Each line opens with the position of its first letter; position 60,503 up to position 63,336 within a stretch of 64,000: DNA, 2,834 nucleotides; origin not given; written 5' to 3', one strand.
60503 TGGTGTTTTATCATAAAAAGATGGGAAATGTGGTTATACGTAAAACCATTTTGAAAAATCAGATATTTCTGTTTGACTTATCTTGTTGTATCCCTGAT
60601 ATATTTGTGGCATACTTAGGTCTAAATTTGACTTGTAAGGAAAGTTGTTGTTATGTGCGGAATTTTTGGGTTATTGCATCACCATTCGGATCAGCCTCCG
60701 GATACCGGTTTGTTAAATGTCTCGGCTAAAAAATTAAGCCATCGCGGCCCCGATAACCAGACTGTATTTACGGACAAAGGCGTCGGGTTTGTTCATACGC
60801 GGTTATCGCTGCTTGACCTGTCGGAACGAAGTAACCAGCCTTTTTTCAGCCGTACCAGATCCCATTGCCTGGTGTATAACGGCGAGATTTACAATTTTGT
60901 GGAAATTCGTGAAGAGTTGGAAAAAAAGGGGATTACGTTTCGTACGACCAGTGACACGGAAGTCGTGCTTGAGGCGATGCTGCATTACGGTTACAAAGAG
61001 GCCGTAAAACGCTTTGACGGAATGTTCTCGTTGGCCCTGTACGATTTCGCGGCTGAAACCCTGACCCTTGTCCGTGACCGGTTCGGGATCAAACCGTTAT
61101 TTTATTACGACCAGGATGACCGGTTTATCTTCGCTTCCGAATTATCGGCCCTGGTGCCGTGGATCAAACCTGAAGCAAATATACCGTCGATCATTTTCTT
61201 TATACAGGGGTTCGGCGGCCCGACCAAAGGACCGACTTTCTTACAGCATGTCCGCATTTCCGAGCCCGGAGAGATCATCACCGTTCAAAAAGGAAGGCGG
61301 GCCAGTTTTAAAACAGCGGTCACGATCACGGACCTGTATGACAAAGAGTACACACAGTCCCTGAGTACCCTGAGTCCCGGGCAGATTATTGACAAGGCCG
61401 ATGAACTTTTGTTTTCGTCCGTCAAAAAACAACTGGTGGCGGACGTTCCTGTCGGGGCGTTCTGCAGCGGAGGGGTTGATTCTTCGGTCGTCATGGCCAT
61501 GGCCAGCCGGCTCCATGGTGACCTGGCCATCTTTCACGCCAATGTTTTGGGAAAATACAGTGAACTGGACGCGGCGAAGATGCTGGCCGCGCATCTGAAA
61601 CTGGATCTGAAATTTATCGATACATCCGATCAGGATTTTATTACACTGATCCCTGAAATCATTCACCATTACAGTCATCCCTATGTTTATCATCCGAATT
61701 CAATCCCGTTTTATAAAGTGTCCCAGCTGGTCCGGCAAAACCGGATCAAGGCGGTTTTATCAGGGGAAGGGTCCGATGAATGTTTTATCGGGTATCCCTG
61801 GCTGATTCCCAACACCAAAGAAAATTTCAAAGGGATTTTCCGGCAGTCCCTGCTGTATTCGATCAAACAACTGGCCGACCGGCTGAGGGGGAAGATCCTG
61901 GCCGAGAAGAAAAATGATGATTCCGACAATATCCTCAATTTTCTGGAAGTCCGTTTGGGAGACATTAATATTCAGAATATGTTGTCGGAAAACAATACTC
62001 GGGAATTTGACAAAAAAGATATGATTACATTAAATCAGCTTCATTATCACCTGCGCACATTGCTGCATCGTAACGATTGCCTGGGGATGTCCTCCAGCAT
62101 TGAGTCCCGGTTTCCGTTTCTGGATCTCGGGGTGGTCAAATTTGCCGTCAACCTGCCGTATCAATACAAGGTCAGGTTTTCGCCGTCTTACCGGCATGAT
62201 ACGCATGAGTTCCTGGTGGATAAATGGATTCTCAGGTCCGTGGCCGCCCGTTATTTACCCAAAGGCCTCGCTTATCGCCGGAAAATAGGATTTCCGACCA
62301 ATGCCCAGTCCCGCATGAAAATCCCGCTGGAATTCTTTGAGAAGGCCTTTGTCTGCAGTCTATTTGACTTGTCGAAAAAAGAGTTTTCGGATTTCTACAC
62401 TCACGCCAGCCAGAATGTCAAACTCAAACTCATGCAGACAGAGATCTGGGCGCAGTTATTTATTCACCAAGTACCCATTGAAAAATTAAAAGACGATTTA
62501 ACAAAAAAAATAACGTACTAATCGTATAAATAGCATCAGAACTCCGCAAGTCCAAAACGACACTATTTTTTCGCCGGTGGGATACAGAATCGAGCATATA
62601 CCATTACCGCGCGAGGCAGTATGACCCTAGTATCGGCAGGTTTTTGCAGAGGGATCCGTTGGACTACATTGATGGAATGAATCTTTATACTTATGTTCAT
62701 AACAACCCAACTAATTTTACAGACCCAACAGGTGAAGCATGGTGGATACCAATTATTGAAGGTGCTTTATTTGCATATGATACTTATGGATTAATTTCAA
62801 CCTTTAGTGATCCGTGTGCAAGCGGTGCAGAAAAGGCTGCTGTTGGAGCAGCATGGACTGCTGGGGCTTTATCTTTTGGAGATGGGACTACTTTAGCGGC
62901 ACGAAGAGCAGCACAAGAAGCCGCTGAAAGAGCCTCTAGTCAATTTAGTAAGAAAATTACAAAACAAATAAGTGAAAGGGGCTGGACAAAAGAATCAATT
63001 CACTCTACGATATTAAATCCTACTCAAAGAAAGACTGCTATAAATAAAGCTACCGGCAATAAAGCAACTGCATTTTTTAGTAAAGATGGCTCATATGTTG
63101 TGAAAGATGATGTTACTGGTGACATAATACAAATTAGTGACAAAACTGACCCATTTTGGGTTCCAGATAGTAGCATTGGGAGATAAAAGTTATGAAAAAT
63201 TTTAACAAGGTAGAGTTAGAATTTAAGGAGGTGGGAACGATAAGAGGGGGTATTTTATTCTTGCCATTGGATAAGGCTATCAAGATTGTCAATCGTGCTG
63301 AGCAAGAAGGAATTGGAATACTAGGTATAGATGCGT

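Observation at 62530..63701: Low-GC orphan Rhs-tip toxin plus immunity cassette bounded by 17-bp direct and inverted repeats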

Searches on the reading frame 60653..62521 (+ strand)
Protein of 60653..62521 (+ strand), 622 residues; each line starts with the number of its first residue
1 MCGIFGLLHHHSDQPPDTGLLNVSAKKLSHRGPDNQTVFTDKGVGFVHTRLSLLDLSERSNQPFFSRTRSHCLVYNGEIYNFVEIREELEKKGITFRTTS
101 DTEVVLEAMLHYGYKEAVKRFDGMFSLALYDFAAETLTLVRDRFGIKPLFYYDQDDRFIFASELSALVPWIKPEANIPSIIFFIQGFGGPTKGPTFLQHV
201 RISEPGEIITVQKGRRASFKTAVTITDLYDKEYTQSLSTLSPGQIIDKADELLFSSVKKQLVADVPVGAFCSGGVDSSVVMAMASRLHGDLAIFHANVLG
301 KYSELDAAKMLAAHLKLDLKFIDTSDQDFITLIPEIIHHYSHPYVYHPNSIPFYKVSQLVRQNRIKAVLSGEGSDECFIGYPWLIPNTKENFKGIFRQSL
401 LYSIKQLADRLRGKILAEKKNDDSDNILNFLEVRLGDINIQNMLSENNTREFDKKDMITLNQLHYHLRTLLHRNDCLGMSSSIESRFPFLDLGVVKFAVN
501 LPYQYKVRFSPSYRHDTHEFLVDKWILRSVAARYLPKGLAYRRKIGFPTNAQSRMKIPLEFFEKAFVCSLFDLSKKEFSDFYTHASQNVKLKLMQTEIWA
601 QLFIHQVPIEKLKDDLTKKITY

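Call 8: search_protein_families(library=ncbifam, proteins=[window:60653-62521:+], max_evalue=1)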
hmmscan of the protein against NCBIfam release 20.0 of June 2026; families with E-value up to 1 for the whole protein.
window:60653-62521:+ (622 aa): 15 families
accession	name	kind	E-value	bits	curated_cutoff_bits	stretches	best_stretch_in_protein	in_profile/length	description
TIGR01536.1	asn_synth_AEB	equivalog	1.4e-113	380.7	267.1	1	2-547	1-517/517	asparagine synthase (glutamine-hydrolyzing)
TIGR03108.1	eps_aminotran_1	hypoth_equivalog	1.7e-86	291.3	816.9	2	1-382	1-375/628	XrtA/PEP-CTERM system amidotransferase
NF006949.0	PRK09431.1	equivalog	1.1e-81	275.1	499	3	1-173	1-171/554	asparagine synthase B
TIGR03104.1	trio_amidotrans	equivalog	1.2e-78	264.8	570.1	1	1-553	1-527/589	N-acetylglutaminylglutamine amidotransferase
NF033535.1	lass_lactam_cya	exception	2.2e-41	142.2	525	2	1-377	1-375/668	lasso peptide isopeptide bond-forming cyclase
TIGR01134.1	purF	equivalog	5.5e-15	55.7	350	1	44-167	66-199/432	amidophosphoribosyltransferase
NF001484.0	PRK00331.1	subfamily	3.7e-11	42.1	381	1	42-170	65-201/601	isomerizing glutamine--fructose-6-phosphate transaminase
TIGR01135.1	glmS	equivalog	6.6e-11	41.4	418.05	1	41-169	63-199/607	glutamine--fructose-6-phosphate transaminase (isomerizing)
TIGR00268.2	TIGR00268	equivalog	4.1e-06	26.3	150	1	271-375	20-122/259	ATP-dependent sacrificial sulfur transferase LarE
TIGR00884.1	guaA_Cterm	equivalog_domain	0.0011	18.3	338.75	1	257-328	10-83/310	glutamine-hydrolyzing GMP synthase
TIGR00552.1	nadE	equivalog_domain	0.0017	17.6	63.65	1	249-327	9-89/251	NAD(+) synthase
NF010587.0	PRK13980.1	equivalog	0.0075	15.5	255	1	254-325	23-95/267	NAD+ synthase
NF000848.1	PRK00074.1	equivalog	0.012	14.3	400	1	255-327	205-280/512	glutamine-hydrolyzing GMP synthase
NF033561.1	macrolact_Ik_Al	subfamily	0.079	11.5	300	1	105-290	62-237/561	albusnodin/ikarugamycin family macrolactam cyclase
TIGR00364.1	TIGR00364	equivalog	0.086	12.4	150.3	1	271-325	5-60/201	7-cyano-7-deazaguanine synthase QueC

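Call 32: find_encoding_contigs(protein=window:60653-62521:+, flank=10000, max_places=10)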
Protein window:60653-62521:+ (622 aa): 3 contigs read that carry it; 2 places shown.
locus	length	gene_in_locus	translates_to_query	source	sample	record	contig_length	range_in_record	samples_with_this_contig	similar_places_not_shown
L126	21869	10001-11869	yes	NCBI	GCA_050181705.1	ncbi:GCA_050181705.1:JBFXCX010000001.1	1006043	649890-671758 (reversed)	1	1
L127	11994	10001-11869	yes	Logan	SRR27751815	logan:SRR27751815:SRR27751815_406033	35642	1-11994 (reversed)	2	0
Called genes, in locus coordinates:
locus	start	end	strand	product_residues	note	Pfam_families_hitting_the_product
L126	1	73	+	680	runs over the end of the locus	PF01379:Porphobil_deam, PF00590:TP_methylase, PF02602:HEM4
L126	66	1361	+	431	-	PF00202:Aminotran_3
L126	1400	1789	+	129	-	PF12092:DUF3568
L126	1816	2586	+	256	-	PF04784:DUF547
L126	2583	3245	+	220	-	PF09837:DUF2064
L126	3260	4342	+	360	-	PF13439:Glyco_transf_4, PF13579:Glyco_trans_4_4 (weak), PF00534:Glycos_transf_1, PF13692:Glyco_trans_1_4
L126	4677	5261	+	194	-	-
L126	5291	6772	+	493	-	PF03958:Secretin_N, PF00263:Secretin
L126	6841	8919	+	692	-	-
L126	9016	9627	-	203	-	-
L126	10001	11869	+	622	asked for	PF13522:GATase_6, PF13537:GATase_7, PF00733:Asn_synthase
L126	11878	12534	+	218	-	PF12106:Colicin_E5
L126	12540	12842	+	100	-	-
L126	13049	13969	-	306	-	PF03062:MBOAT, PF13813:MBOAT_2 (weak)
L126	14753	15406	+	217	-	PF03372:Exo_endo_phos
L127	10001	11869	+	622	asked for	PF13522:GATase_6, PF13537:GATase_7, PF00733:Asn_synthase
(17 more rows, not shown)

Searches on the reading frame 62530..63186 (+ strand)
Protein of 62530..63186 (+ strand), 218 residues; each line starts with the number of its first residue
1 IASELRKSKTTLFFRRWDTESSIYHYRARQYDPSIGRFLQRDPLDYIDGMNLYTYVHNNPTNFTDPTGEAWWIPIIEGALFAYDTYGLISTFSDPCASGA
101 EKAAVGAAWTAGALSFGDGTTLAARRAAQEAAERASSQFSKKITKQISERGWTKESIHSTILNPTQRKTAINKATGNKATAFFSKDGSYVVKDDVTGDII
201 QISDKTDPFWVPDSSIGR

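Call 8: search_protein_families(library=ncbifam, proteins=[window:62530-63186:+], max_evalue=1)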
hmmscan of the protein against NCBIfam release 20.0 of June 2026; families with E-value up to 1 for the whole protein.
window:62530-63186:+ (218 aa): 2 families
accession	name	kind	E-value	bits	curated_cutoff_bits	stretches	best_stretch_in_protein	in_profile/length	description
TIGR03696.1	Rhs_assc_core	domain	1.3e-19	70.4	32.5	1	16-68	23-75/76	RHS repeat-associated core domain-containing protein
NF041261.1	RHS_core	equivalog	6e-07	27.7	2000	1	14-68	1207-1260/1261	RHS element core protein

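Call 9: search_protein_families(library=pfam, proteins=[window:62530-63186:+], max_evalue=1)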
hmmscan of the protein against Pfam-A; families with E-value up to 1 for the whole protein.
window:62530-63186:+ (218 aa): 2 families
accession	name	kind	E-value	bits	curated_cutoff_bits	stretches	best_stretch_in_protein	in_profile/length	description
PF12106.13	Colicin_E5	-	7e-22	78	25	1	138-214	4-87/88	Colicin E5 ribonuclease domain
PF22588.2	dCache_1_like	-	0.027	15.1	27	0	34-60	57-83/89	Histidine kinase sensor domain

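Call 22: find_homologous_proteins(query=window:62572-63186:+)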
Query window:62572-63186:+ (204 aa): 32 proteins with E <= 0.001 among 270 candidates.
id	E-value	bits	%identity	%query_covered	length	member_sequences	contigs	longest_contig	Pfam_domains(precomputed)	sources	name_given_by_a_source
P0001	4.7e-134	463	100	100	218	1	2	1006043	PF12106.15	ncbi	ncbi:MAG: colicin E5-related ribonuclease [Candidatus Omnitrophota bacterium]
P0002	1.3e-55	206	51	92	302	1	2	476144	PF25023.2,PF12106.15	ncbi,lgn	-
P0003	1.4e-40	157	51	76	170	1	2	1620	PF12106.15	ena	-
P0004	2.0e-26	111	55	41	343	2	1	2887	PF12106.15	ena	-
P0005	1.7e-23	102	49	41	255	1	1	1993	PF12106.15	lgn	-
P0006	2.4e-22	98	35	94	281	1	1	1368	PF12106.15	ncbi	-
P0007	1.9e-21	95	56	38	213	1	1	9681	PF12106.15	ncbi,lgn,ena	-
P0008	2.3e-19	88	44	52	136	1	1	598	PF12106.15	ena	-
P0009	2.9e-19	88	62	35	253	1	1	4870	PF12106.15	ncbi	-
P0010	4.0e-19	87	59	37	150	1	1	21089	PF12106.15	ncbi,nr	ncbi:MAG: colicin E5-related ribonuclease, partial [Clostridia bacterium]|nr:colicin E5-related ribo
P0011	9.8e-19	86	62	38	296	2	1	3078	PF12106.15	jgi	jgi:hypothetical protein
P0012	2.9e-18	84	67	30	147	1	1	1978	-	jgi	jgi:RHS repeat-associated protein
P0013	5.4e-18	84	78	26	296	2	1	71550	PF25023.2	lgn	-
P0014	5.2e-16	77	69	26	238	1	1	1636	PF25023.2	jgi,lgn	-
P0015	8.1e-16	76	46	50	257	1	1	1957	-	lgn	-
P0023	2.1e-11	62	40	46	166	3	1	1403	PF12106.15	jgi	jgi:hypothetical protein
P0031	9.2e-5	40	39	39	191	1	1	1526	PF12106.15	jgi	jgi:hypothetical protein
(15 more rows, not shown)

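Call 26: search_solved_structures(query=window:62572-63186:+, max_evalue=1, show_alignments=2)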
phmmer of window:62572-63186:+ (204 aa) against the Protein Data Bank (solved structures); distinct sequences matched with E-value up to 1: 34.
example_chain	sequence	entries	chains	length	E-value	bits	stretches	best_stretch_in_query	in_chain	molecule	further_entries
2a8k_A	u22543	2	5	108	1.5e-11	47.8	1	124-202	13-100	Colicin E5 | Colicin-E5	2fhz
3ao9_A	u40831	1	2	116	1.6e-11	47.7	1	124-202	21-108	Colicin-E5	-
2dfx_E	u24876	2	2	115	1.6e-11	47.7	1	124-202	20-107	Colicin-E5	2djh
3vj7_A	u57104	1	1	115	6.1e-11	45.8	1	124-202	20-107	Colicin-E5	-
9on3_A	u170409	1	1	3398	5.6e-09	39.4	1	2-60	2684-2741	SGS4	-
9c4k_Q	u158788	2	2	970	9e-09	38.7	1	7-56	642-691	Toxin subunit YenC2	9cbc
4igl_B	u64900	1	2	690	1.8e-08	37.8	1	7-54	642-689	YenC2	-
6h6e_F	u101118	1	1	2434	2e-08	37.6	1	7-55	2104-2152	TcdB2,TccC3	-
6suf_F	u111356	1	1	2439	2e-08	37.5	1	7-55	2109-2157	TcdB2,TccC3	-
6sup_A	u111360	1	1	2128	2.3e-08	37.4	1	7-55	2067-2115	TcdB2,TccC3,Cell division control protein 42 homolog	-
6suq_A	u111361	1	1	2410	3.4e-08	36.8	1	7-54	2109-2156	TcdB2,TccC3,Genome polyprotein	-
6h6g_A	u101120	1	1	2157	4.9e-08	36.3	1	7-54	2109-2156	TcdB2,TccC3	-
4o9x_A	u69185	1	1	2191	5e-08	36.3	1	7-54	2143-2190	TcdB2, TccC3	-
6h6f_F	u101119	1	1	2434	2.7e-07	33.9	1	7-55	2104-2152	TcdB2,TccC3,TccC3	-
6sue_F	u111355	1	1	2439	2.7e-07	33.9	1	7-55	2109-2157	TcdB2,TccC3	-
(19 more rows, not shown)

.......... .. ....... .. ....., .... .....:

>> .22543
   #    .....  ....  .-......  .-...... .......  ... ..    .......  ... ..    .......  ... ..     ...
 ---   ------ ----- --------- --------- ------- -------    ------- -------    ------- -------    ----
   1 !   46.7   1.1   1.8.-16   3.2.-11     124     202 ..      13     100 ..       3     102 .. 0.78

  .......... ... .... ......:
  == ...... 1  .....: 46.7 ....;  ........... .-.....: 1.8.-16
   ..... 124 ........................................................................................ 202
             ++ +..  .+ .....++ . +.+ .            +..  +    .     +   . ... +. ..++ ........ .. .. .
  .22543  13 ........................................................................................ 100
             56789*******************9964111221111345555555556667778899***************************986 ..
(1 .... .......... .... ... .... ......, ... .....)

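Call 29: find_encoding_contigs(protein=P0002, flank=10000)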
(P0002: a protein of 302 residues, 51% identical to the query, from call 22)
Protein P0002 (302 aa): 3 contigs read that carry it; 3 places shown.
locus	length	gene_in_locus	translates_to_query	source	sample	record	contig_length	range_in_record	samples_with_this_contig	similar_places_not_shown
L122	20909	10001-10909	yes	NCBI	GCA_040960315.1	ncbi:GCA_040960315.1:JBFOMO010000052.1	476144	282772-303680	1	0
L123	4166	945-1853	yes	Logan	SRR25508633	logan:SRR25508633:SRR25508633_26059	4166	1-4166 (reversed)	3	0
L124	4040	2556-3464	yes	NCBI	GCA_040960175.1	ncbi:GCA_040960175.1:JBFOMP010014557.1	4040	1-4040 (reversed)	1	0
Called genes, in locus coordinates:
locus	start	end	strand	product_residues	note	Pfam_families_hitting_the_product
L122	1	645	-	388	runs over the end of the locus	PF00072:Response_reg, PF00512:HisKA, PF02518:HATPase_c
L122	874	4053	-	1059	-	PF02743:dCache_1, PF00672:HAMP, PF00989:PAS, PF08448:PAS_4, PF13426:PAS_9, PF00989:PAS, PF13426:PAS_9, PF00989:PAS, +10 more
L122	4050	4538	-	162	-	-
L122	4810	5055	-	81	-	-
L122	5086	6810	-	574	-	PF00580:UvrD-helicase, PF13086:AAA_11 (weak), PF13245:AAA_19, PF13604:AAA_30 (faint), PF01443:Viral_helicase1 (faint), PF13361:UvrD_C, PF13538:UvrD_C_2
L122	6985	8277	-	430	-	PF27218:MJ0043_C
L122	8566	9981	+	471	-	PF01235:Na_Ala_symp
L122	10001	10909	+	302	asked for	PF25023:TEN_YD-shell, PF12106:Colicin_E5 (weak)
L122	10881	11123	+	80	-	-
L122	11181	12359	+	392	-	PF05593:RHS_repeat (faint), PF25023:TEN_YD-shell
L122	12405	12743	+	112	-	-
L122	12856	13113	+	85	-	-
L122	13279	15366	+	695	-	PF05593:RHS_repeat, PF25023:TEN_YD-shell (weak), PF05593:RHS_repeat (weak), PF25023:TEN_YD-shell, PF00545:Ribonuclease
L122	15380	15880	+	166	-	PF10898:DUF2716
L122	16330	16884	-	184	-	PF14345:GDYXXLXY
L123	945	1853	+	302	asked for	PF25023:TEN_YD-shell, PF12106:Colicin_E5 (weak)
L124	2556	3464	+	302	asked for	PF25023:TEN_YD-shell, PF12106:Colicin_E5 (weak)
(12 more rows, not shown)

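Call 30: find_encoding_contigs(protein=P0013, flank=10000, max_places=10)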
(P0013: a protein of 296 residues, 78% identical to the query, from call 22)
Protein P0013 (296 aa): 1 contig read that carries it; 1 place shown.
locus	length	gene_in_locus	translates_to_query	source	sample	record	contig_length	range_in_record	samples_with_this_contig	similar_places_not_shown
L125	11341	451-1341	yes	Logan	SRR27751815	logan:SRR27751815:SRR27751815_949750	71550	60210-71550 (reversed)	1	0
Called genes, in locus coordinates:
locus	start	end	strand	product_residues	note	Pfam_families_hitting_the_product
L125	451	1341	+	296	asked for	PF25023:TEN_YD-shell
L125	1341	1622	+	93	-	-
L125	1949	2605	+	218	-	-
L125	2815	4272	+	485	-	PF03062:MBOAT, PF13813:MBOAT_2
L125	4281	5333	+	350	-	PF16822:ALGX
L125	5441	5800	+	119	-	PF01050:MannoseP_isomer, PF07883:Cupin_2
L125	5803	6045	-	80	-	-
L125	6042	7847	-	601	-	-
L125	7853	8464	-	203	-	PF00132:Hexapep (faint), PF14602:Hexapep_2 (faint)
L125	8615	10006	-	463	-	PF00309:Sigma54_AID, PF04963:Sigma54_CBD, PF04552:Sigma54_DBD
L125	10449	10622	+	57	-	PF00376:MerR, PF12728:HTH_17 (weak), PF13411:MerR_1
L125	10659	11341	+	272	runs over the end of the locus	PF02563:Poly_export, PF22461:SLBB_2 (weak)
